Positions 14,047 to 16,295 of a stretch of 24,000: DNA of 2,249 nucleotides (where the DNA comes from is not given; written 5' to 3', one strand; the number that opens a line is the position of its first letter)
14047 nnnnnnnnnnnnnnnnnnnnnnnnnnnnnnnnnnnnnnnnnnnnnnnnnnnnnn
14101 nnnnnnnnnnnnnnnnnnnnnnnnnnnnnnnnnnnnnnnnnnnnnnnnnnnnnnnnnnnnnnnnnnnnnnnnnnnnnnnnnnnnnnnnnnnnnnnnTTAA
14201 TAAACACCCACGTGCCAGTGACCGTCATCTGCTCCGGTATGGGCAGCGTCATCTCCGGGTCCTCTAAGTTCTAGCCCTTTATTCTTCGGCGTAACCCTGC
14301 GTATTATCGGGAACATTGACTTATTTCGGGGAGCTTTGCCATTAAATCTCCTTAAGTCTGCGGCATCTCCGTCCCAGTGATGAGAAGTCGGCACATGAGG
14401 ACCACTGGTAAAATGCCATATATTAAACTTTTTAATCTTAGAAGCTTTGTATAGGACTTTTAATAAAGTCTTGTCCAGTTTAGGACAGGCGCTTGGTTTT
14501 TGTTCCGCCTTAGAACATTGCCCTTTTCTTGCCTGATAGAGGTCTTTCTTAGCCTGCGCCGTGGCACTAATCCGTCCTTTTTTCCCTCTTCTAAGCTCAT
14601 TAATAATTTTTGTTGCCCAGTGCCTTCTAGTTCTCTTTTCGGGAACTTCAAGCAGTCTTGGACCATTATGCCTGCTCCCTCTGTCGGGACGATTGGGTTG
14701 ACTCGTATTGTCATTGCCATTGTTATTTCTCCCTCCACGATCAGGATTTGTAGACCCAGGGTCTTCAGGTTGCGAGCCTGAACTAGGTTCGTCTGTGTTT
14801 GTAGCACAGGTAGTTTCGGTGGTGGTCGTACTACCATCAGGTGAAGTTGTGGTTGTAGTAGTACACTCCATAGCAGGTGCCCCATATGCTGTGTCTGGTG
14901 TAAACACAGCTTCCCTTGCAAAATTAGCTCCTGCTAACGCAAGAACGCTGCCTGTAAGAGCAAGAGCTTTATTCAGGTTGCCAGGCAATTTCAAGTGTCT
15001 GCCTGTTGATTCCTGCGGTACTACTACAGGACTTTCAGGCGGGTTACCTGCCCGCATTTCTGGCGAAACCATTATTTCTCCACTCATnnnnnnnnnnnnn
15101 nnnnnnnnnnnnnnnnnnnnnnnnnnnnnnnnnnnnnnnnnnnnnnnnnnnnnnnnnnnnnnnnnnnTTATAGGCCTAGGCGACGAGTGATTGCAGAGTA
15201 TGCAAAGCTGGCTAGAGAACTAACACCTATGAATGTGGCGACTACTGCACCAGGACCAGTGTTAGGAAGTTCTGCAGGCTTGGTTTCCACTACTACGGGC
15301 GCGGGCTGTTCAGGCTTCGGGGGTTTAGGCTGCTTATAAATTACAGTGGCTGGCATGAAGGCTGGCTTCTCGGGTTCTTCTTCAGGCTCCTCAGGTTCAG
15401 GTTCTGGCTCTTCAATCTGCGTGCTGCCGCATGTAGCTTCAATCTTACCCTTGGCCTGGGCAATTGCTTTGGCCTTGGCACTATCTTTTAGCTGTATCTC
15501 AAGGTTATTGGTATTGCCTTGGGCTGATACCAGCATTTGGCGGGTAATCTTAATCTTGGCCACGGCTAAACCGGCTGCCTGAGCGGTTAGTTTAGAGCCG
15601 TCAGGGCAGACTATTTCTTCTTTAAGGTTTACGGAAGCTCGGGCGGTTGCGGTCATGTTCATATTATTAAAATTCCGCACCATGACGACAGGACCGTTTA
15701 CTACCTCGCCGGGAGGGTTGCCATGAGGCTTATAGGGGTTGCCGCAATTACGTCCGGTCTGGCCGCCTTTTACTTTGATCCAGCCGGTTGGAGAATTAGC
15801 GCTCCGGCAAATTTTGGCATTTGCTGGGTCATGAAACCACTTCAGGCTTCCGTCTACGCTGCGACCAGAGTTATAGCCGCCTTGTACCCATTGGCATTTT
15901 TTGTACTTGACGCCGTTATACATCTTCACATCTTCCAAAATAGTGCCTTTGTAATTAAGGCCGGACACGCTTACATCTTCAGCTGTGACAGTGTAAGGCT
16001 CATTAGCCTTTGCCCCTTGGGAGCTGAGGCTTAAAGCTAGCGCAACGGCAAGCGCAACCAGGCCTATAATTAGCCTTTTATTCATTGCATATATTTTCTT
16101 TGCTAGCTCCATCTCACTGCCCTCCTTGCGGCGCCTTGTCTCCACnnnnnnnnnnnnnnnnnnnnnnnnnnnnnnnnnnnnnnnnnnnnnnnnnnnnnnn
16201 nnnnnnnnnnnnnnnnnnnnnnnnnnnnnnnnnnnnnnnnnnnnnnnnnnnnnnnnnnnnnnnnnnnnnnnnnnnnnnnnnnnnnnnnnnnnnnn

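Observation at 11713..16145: Cassette of four secreted or anchored envelope proteins: two LPNTG substrates, a LAS peptidase and a paralogous non-anchored protein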

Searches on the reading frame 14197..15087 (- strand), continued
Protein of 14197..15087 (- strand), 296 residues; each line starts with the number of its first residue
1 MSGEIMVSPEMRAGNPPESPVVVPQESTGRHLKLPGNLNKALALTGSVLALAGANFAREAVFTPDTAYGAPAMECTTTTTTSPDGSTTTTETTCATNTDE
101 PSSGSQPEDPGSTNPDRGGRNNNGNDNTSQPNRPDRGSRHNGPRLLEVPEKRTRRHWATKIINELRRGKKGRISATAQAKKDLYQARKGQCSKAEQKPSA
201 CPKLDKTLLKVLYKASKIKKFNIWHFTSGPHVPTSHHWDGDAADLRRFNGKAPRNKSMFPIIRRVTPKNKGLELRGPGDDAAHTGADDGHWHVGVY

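Call 102: find_related_loci(query=A1, collection=viral_contigs, flank=5000)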
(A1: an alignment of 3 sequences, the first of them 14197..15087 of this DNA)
Query A1 (296 aa) in viral_contigs; peptide patterns used: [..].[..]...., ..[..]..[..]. (x = any residue, [..] = any of these).
99 stretches matched a pattern, but none encodes a relative of the query by tblastn (E <= 1e-3).

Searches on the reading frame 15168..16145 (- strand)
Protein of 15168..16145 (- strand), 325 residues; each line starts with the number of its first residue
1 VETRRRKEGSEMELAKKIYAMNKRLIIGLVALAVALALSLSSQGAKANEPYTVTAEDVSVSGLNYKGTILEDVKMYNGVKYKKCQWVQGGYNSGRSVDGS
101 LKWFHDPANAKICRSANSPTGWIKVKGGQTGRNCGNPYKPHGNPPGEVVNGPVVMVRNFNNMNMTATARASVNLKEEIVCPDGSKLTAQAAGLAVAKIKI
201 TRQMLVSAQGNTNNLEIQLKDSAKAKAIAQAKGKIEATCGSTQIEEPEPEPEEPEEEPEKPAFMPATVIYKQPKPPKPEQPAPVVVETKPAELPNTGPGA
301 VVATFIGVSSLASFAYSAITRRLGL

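Call 5: search_protein_families(library=pfam, proteins=[window:15168-16145:-], max_evalue=0.1)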
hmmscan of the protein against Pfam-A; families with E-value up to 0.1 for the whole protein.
window:15168-16145:- (325 aa): 1 family
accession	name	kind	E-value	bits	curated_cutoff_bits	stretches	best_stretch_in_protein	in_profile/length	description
PF24653.1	Phage_OMP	-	0.031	15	27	0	32-91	6-64/122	Cyanophage outer membrane protein like beta barrel domain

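Call 6: search_protein_families(library=ncbifam, proteins=[window:15168-16145:-], max_evalue=1)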
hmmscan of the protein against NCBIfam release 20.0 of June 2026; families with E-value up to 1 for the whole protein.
window:15168-16145:- (325 aa): 4 families
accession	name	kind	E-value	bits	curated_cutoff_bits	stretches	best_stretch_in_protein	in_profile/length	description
NF005832.0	PRK07735.1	equivalog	0.026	13.8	431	1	185-258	198-271/430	NADH-quinone oxidoreductase subunit C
NF033930.1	pneumo_PspA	exception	0.028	13.1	850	1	207-293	312-397/659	pneumococcal surface protein A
NF010292.0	PRK13732.1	subfamily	0.14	12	265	1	197-257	104-165/175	single-stranded DNA-binding protein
TIGR01167.1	LPXTG_anchor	domain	0.58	10.9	15.9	0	292-319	1-28/34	LPXTG cell wall anchor domain-containing protein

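Call 30: find_related_loci(query=A2, collection=genome_contigs, flank=10000)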
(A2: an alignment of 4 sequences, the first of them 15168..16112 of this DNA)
Query A2 (314 aa) in genome_contigs; peptide patterns used: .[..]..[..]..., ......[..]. (x = any residue, [..] = any of these).
47 stretches matched a pattern; 2 encode a relative of the query (tblastn E <= 1e-3); 2 distinct loci.
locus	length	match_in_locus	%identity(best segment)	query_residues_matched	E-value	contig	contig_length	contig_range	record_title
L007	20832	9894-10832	86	1-314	3e-159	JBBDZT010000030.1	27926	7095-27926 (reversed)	MAG: Candidatus Saccharimonadales bacterium isolate LejiaD_43_12 Lejia_D_2764_length_27926_cov_8, whole genome shotgun s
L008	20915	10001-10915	62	1-313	2e-117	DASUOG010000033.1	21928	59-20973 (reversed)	MAG TPA_asm: Candidatus Saccharimonadales bacterium isolate SMAG_U1622 k141_931172, whole genome shotgun sequence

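Call 32: find_homologous_proteins(query=A2, max_evalue=0.01)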
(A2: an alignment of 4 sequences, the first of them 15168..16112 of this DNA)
Query A2 (4 sequences) (314 aa, profile of the alignment): 25 proteins with E <= 0.01 among 8000 candidates.
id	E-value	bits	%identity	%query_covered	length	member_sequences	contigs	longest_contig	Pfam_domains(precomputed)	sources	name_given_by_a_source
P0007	4.5e-188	642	86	100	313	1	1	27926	-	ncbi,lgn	ncbi:MAG: hypothetical protein WD885_01900 [Candidatus Saccharimonadales bacterium]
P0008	8.0e-184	628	100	97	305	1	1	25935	-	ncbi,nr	ncbi:MAG TPA: hypothetical protein VFX79_02765 [Candidatus Saccharimonadales bacterium]|nr:hypotheti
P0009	2.0e-182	623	70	100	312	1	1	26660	-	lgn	-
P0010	1.1e-175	601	62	100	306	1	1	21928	-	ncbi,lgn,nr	ncbi:MAG TPA: hypothetical protein VFX86_04515 [Candidatus Saccharimonadales bacterium]|nr:hypotheti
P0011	1.3e-171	588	77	100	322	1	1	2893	-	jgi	jgi:hypothetical protein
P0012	3.7e-171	586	74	100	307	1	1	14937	-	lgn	-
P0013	5.5e-171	586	71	100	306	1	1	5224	-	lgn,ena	-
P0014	7.9e-164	562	70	100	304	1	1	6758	-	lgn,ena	-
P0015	1.1e-163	562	70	100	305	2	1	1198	-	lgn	-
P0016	4.3e-159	547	66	100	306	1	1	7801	-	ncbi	-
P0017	6.5e-158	543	68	100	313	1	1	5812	-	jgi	jgi:hypothetical protein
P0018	9.7e-158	542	65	100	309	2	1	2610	-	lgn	-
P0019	3.2e-157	541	65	100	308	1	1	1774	-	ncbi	-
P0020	1.1e-141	490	59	100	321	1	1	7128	-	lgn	-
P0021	3.1e-139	482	61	100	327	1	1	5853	-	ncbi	-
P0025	3.2e-82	294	36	100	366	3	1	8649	-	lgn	-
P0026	5.8e-73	264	35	100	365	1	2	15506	-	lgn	-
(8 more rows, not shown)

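Call 44: find_encoding_contigs(protein=P0012, flank=10000, max_places=2)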
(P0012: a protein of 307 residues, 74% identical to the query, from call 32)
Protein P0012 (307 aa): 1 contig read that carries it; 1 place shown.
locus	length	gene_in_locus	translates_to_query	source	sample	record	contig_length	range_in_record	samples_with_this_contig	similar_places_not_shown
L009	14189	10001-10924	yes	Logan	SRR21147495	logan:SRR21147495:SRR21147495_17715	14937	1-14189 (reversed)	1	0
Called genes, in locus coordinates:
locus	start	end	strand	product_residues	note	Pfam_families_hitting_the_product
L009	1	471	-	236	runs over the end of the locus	PF03372:Exo_endo_phos (weak)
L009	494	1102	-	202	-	PF09335:VTT_dom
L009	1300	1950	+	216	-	PF01177:Asp_Glu_race, PF07302:AroM (faint)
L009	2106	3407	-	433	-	PF21799:MurD-like_N (weak), PF08245:Mur_ligase_M, PF02875:Mur_ligase_C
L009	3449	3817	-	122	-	PF00072:Response_reg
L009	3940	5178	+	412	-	PF00899:ThiF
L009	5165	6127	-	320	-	PF00881:Nitroreductase (weak), PF14512:TM1586_NiRdase (faint)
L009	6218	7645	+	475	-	-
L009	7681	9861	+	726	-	PF16927:HisKA_7TM, PF00512:HisKA, PF02518:HATPase_c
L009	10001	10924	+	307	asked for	-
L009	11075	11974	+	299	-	PF13529:Peptidase_C39_2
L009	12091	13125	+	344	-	-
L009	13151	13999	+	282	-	-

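Call 45: find_encoding_contigs(protein=P0026, flank=10000, max_places=2)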
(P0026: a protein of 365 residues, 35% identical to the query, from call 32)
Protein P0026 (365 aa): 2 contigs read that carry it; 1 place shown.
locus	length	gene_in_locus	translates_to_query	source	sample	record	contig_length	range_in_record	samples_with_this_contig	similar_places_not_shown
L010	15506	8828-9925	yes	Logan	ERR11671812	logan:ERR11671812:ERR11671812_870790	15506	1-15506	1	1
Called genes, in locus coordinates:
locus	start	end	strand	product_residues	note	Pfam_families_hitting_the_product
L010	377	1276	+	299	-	-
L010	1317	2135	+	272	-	PF00763:THF_DHG_CYH, PF02882:THF_DHG_CYH_C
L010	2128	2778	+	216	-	PF01177:Asp_Glu_race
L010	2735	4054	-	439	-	PF03807:F420_oxidored (faint), PF21799:MurD-like_N (faint), PF02579:Nitro_FeMo-Co (faint), PF08245:Mur_ligase_M, PF02875:Mur_ligase_C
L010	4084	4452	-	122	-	PF00072:Response_reg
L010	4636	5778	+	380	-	PF02784:Orn_Arg_deC_N, PF00278:Orn_DAP_Arg_deC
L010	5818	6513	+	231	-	-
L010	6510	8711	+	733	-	PF16927:HisKA_7TM, PF00512:HisKA, PF02518:HATPase_c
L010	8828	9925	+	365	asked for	-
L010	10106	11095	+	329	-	-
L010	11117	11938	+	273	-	-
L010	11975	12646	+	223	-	PF13489:Methyltransf_23, PF13847:Methyltransf_31, PF08241:Methyltransf_11, PF08242:Methyltransf_12, PF13649:Methyltransf_25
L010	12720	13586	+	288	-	PF13529:Peptidase_C39_2 (faint)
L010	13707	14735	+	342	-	-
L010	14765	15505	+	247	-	?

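Call 61: find_related_loci(query=A3, collection=metagenome_contigs, flank=8000)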
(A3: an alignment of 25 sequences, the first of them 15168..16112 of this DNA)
Query A3 (314 aa) in metagenome_contigs; peptide patterns used: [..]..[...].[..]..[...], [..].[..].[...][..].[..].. (x = any residue, [..] = any of these).
236 stretches matched a pattern; 2 encode a relative of the query (tblastn E <= 1e-3); 2 distinct loci.
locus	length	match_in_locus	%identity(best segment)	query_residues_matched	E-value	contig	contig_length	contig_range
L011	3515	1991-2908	66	1-314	5e-127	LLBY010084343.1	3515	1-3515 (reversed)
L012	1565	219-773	42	41-228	2e-32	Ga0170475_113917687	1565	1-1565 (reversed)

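Call 62: find_encoding_contigs(protein=P0025, flank=9000, max_places=2)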
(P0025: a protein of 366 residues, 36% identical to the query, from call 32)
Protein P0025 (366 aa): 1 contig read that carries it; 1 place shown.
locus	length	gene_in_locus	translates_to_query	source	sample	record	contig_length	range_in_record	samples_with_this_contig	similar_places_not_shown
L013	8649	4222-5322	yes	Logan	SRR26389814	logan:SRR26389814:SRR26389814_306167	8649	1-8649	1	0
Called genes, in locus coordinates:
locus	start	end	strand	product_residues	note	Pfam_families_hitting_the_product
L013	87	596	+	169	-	PF01862:PvlArgDC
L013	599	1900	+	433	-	-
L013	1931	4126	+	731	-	PF16927:HisKA_7TM, PF00512:HisKA, PF02518:HATPase_c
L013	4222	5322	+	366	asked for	-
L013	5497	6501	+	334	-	-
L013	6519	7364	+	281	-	-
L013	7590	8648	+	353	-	?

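Call 63: find_encoding_contigs(protein=P0016, flank=9000, max_places=2)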
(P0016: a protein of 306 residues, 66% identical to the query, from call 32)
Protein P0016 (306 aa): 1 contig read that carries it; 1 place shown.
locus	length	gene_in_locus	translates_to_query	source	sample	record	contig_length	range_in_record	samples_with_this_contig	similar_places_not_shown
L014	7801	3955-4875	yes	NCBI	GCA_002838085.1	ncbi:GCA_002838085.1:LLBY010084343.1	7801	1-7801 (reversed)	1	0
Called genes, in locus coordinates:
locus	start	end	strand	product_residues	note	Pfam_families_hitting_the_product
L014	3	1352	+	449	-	?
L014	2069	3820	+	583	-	PF00512:HisKA, PF02518:HATPase_c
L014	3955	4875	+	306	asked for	-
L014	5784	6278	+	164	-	-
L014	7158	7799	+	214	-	?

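Call 64: find_encoding_contigs(protein=P0020, flank=9000, max_places=2)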
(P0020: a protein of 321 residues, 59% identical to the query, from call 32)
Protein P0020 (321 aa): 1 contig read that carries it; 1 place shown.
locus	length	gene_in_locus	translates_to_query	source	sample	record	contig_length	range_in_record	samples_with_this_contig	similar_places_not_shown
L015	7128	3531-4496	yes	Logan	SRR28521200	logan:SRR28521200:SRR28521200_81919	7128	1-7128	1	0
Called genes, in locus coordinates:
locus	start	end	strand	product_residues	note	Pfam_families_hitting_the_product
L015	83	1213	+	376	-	PF00899:ThiF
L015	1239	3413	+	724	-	PF16927:HisKA_7TM, PF00512:HisKA, PF02518:HATPase_c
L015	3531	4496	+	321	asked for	-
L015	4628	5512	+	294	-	-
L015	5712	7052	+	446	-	-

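Call 66: search_protein_families(library=pfam, proteins=[L009:11075-11974:+, L010:12720-13586:+, L015:4628-5512:+, L013:7590-8648:+, L009:13151-13999:+, L014:7158-7799:+], max_evalue=0.01)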
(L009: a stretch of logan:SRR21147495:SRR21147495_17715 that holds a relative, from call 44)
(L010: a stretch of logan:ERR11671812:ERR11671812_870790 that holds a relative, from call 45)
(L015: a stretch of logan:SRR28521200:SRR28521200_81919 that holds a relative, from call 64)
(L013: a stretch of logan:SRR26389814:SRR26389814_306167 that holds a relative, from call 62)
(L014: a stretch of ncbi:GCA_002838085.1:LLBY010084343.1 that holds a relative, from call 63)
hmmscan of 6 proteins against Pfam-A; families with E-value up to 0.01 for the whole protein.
L009:11075-11974:+ (299 aa): 1 family
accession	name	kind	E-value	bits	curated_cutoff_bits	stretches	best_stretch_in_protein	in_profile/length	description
PF13529.12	Peptidase_C39_2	-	2.9e-09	38.1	24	1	151-266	12-143/143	Peptidase_C39 like family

L010:12720-13586:+ (288 aa): 1 family
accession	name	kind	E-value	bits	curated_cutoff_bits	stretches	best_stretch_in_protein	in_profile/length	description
PF13529.12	Peptidase_C39_2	-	8.5e-06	26.8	24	1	128-254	3-143/143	Peptidase_C39 like family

L015:4628-5512:+ (294 aa): 2 families
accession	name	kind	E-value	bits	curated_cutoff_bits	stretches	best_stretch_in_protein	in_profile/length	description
PF07489.16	Tir_receptor_C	-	0.00046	20.7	25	1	32-173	36-174/221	Translocated intimin receptor (Tir) C-terminus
PF21827.1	New_glue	-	0.00049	20.2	31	1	44-116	16-86/94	New glue protein family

L013:7590-8648:+ (353 aa): 0 families

L009:13151-13999:+ (282 aa): 0 families

L014:7158-7799:+ (214 aa): 0 families

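Call 80: search_protein_families(library=phrogs, proteins=[window:15168-16112:-, L009:11075-11974:+], max_evalue=0.1)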
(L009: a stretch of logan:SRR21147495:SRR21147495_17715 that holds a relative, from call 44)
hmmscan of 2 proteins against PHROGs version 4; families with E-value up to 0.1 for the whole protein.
window:15168-16112:- (314 aa): 1 family
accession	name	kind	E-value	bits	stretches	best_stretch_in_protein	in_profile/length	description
phrog_417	-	unknown function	0.045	15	0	20-80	5-66/123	-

L009:11075-11974:+ (299 aa): 0 families

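Call 94: search_solved_structures(query=A3, max_evalue=10, show_alignments=2)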
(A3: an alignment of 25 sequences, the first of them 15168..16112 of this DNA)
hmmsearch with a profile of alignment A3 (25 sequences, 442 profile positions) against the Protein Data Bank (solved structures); distinct sequences matched with E-value up to 10: 5.
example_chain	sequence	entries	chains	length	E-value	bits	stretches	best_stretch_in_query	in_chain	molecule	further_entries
5day_A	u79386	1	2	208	0.17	14.5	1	275-386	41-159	NAP1-related protein 1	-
7c7x_E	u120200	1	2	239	0.24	13.9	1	275-386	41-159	NAP1-related protein 1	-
7aoi_BK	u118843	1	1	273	0.31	13.6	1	209-276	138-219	Chaperone protein DNAj, putative,mL77,Chaperone protein DNAj, putative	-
2grx_C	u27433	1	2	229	0.65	12.5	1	245-343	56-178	Protein tonB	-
9ddo_F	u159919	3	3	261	1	11.9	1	245-342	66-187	Protein TonB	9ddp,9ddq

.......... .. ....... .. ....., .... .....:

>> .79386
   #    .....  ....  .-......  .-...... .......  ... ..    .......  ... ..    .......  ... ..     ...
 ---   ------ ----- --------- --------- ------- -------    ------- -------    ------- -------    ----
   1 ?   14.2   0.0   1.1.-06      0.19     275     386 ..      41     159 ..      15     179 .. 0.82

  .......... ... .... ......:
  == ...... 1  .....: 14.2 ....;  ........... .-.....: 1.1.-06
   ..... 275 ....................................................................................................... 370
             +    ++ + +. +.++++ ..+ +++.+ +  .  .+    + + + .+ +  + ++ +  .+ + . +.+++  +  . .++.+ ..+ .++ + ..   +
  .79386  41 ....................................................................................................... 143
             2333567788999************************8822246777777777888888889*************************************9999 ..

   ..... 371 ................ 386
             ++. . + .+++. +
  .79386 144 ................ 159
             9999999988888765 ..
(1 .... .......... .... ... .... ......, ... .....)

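Call 103: find_related_loci(query=A3, collection=viral_contigs, flank=5000)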
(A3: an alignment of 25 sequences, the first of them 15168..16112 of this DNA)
Query A3 (314 aa) in viral_contigs; peptide patterns used: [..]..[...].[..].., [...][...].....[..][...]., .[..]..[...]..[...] (x = any residue, [..] = any of these).
55 stretches matched a pattern, but none encodes a relative of the query by tblastn (E <= 1e-3).
